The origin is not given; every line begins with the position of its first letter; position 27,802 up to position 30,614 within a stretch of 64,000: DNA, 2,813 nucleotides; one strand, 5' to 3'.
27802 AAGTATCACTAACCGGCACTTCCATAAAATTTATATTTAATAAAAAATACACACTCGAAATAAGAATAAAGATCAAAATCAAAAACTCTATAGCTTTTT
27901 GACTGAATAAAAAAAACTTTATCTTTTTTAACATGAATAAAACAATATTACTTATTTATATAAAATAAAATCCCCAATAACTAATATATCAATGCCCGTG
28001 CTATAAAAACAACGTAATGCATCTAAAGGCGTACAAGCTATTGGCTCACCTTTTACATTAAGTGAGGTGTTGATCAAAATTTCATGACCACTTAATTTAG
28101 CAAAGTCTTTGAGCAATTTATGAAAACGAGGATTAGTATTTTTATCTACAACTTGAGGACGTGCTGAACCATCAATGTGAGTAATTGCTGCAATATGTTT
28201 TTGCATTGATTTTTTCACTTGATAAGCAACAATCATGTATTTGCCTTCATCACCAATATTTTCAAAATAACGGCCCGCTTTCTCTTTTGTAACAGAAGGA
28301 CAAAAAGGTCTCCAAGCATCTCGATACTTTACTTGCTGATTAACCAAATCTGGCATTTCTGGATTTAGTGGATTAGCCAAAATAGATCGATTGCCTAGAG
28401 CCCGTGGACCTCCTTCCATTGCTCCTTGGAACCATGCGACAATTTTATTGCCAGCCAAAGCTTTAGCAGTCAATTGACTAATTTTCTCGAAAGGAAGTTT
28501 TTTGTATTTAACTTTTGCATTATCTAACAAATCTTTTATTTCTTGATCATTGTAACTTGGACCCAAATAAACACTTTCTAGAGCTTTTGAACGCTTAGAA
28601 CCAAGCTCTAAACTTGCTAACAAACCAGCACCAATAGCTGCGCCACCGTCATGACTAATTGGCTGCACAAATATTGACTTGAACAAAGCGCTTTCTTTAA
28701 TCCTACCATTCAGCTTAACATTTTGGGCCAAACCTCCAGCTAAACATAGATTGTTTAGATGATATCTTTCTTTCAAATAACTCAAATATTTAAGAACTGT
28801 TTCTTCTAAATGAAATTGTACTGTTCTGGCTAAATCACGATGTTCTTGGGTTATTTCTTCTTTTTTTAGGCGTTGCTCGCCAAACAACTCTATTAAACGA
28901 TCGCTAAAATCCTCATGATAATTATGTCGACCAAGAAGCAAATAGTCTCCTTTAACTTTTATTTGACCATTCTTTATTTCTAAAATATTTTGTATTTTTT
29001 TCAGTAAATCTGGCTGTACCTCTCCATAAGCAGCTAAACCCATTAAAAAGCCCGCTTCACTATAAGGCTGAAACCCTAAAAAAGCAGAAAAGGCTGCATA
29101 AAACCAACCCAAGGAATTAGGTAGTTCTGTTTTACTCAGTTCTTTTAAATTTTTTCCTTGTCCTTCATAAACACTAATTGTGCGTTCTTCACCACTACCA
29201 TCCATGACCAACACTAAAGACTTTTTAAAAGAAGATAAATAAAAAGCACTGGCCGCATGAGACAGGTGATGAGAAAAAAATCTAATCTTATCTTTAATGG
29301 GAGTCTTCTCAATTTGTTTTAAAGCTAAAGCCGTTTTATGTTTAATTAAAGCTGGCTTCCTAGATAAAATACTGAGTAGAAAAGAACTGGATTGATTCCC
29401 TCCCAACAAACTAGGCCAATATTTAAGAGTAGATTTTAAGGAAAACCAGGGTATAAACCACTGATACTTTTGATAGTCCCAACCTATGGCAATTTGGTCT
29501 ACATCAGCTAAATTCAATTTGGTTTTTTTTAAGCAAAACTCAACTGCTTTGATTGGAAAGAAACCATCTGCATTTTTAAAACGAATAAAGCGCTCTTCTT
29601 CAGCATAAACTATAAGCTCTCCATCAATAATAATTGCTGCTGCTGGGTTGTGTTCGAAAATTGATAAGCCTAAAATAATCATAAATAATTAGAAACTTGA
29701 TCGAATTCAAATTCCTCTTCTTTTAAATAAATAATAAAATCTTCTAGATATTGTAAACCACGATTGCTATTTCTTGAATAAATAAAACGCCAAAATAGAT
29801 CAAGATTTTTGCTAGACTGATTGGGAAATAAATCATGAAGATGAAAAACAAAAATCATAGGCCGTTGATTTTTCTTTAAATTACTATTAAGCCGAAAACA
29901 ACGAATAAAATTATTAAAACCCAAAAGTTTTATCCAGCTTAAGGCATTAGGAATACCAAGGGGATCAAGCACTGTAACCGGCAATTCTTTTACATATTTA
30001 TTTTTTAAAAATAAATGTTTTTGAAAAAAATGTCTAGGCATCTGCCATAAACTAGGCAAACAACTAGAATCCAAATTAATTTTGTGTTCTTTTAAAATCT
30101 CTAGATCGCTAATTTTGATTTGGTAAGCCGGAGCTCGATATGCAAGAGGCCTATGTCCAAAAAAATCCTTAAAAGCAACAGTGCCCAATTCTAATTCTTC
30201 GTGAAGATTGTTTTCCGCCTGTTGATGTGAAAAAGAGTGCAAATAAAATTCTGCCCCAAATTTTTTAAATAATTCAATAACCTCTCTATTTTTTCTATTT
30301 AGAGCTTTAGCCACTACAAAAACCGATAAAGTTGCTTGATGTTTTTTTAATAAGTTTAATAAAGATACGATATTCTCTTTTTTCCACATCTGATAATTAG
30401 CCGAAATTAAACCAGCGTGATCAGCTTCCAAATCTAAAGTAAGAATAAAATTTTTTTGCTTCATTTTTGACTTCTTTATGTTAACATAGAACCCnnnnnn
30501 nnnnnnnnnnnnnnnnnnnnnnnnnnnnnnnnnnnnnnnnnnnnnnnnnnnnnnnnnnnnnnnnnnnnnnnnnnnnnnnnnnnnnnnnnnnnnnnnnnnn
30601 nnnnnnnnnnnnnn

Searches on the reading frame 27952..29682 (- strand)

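Call 26: search_protein_families(library=pfam, proteins=[window:27952-29682:-], max_evalue=0.001)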
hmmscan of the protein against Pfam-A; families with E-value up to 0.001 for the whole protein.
window:27952-29682:- (576 aa): 2 families
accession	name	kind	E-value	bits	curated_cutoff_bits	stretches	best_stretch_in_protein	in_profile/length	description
PF16861.10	Carbam_trans_C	-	6.6e-67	224.8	27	1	406-576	1-170/170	Carbamoyltransferase C-terminus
PF02543.21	Carbam_trans_N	-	4.2e-62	211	24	1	3-353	2-345/346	Carbamoyltransferase N-terminus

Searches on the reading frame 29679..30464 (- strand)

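Call 26: search_protein_families(library=pfam, proteins=[window:29679-30464:-], max_evalue=0.001)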
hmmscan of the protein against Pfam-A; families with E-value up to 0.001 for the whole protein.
window:29679-30464:- (261 aa): 1 family
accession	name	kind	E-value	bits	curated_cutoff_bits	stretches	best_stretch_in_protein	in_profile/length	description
PF01522.26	Polysacc_deac_1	-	7.6e-07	29.6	23.1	1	29-126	18-118/124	Polysaccharide deacetylase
